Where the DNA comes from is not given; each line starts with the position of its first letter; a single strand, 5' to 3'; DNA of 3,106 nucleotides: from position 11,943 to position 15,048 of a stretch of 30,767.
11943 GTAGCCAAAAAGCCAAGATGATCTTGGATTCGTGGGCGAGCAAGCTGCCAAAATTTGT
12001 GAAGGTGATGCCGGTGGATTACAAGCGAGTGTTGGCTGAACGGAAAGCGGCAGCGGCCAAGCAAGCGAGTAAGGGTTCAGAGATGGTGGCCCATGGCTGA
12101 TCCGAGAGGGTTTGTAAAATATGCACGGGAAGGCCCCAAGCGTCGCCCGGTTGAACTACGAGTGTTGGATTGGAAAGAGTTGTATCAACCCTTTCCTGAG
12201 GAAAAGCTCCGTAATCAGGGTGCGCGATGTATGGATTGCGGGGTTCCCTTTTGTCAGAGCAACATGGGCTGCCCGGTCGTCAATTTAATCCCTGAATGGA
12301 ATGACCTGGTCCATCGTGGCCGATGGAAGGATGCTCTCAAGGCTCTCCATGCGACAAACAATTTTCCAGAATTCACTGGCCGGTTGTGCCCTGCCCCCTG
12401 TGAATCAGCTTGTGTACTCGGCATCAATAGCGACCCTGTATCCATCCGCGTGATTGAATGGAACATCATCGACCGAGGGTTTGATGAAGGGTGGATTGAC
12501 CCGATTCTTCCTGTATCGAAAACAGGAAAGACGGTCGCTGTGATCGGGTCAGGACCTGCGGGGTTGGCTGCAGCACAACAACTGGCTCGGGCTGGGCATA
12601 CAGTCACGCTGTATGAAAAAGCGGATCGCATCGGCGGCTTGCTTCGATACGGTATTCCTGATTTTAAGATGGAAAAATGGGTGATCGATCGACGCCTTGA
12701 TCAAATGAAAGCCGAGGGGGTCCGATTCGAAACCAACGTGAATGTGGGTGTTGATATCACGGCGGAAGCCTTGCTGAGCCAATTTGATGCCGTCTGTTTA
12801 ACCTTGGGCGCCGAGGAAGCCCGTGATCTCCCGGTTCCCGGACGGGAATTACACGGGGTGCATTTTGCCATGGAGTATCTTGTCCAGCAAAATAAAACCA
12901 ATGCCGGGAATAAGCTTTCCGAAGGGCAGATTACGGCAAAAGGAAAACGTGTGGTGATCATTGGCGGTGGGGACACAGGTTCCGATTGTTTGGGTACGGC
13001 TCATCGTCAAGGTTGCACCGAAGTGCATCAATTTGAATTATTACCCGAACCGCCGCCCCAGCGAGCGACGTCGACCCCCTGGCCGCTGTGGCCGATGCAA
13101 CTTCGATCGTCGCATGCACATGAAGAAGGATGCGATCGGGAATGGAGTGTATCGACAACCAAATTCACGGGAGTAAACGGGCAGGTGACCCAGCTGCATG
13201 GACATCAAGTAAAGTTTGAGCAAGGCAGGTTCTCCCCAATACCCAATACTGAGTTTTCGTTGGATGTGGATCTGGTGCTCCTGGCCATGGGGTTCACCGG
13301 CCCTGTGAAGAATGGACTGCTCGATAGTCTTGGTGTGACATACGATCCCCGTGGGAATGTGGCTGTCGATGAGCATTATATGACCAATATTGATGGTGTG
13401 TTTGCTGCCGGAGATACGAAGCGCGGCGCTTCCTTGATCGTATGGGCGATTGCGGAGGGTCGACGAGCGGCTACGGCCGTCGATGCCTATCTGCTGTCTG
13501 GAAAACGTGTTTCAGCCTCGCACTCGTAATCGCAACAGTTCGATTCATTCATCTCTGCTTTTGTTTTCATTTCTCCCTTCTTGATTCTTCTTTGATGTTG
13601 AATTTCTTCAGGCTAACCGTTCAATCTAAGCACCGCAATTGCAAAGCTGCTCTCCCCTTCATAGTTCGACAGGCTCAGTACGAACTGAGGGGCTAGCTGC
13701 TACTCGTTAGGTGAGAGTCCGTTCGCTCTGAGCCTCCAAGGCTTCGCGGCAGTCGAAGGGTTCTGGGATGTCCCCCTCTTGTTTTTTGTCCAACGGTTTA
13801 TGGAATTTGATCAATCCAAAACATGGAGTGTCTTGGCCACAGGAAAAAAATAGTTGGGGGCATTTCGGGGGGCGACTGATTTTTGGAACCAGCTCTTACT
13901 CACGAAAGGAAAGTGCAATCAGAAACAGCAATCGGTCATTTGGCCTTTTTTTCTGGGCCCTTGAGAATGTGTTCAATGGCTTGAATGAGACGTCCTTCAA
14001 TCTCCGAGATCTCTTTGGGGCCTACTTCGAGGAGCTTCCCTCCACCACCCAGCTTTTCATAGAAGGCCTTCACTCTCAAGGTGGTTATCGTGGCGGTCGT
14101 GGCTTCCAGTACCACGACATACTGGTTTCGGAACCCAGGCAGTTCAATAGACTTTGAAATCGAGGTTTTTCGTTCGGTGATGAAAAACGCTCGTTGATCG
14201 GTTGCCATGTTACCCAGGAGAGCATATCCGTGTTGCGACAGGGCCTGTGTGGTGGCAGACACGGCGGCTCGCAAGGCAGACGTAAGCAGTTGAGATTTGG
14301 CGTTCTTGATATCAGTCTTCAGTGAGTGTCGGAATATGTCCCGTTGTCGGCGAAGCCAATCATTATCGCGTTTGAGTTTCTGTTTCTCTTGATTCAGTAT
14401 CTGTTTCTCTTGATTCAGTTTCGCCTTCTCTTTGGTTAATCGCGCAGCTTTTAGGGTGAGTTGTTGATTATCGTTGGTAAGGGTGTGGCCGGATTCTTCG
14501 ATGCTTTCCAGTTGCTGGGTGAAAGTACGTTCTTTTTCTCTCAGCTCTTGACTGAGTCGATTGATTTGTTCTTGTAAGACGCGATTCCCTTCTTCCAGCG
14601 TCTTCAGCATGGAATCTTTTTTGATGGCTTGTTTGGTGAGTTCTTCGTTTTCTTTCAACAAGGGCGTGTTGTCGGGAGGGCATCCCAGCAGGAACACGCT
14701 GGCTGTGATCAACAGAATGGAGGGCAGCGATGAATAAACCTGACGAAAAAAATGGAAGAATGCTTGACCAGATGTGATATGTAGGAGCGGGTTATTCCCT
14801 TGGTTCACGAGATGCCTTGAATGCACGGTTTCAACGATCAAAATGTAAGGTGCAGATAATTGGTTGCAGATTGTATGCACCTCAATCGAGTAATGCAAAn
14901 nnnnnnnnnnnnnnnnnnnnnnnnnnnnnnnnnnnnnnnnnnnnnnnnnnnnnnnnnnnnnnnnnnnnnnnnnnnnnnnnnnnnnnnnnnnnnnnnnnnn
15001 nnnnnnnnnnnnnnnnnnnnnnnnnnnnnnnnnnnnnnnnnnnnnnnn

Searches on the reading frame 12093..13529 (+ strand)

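Call 6: search_protein_families(library=pfam, proteins=[window:12093-13529:+], max_evalue=0.01)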
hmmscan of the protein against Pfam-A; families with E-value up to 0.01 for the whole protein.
window:12093-13529:+ (478 aa): 20 families
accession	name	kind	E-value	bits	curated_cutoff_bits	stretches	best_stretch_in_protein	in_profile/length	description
PF07992.20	Pyr_redox_2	-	1.2e-31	110.7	26.1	1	147-456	2-291/291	Pyridine nucleotide-disulphide oxidoreductase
PF14691.11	Fer4_20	-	2e-21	76.4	25.8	1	26-131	4-110/113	Dihydroprymidine dehydrogenase domain II, 4Fe-4S cluster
PF13450.12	NAD_binding_8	-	1.7e-11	44.7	21.9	1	150-184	1-35/68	NAD(P)-binding Rossmann-like domain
PF00070.33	Pyr_redox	-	1.7e-09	38.5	22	1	148-215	2-60/82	Pyridine nucleotide-disulphide oxidoreductase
PF01593.30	Amino_oxidase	-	2.3e-09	37.5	19.8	1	156-185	2-31/443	Flavin containing amine oxidoreductase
PF12831.13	FAD_oxidored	-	4.2e-08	33.4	27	1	148-188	2-42/416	FAD dependent oxidoreductase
PF03486.20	HI0933_like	-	4.3e-07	30.1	50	1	147-181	2-36/244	HI0933-like protein Rossmann domain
PF01266.30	DAO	-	4.6e-07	30.1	27.9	1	148-181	2-35/353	FAD dependent oxidoreductase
PF13738.12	Pyr_redox_3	-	1.3e-06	28.3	30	0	150-179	2-31/305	Pyridine nucleotide-disulphide oxidoreductase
PF00890.30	FAD_binding_2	-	3.5e-06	26.9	20.4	1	148-182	2-36/414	FAD binding domain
PF01134.28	GIDA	-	6.6e-05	22.6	22.1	1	148-182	2-37/391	Glucose inhibited division protein A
PF01494.25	FAD_binding_3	-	8.6e-05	22.4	22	1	147-178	3-34/349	FAD binding domain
PF01262.27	AlaDh_PNT_C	-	0.00013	21.9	23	0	147-176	30-59/214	Alanine dehydrogenase/PNT, C-terminal domain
PF13241.12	NAD_binding_7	-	0.00018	22.5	22.1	0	144-177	6-39/104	Putative NAD(P)-binding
PF02826.25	2-Hacid_dh_C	-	0.00036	20.4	25.1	0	141-177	32-68/178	D-isomer specific 2-hydroxyacid dehydrogenase, NAD binding domain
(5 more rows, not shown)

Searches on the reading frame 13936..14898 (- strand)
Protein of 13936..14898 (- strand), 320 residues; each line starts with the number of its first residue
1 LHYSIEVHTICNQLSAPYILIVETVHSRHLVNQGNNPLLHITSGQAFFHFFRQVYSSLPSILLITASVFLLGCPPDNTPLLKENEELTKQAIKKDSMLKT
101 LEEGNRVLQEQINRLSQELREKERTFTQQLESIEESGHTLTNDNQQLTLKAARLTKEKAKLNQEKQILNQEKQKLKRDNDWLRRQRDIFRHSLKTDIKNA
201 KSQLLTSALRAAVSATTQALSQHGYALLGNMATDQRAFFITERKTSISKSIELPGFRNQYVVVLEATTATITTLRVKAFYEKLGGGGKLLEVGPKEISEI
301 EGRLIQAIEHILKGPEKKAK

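Call 6: search_protein_families(library=pfam, proteins=[window:13936-14898:-], max_evalue=0.01)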
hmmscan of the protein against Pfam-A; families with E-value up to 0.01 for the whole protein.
window:13936-14898:- (320 aa): 1 family
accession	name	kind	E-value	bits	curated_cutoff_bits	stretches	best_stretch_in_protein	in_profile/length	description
PF24319.2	DUF7491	-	0.005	17.5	30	1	98-186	2-86/90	Coiled-coil region of unknown function (DUF7491)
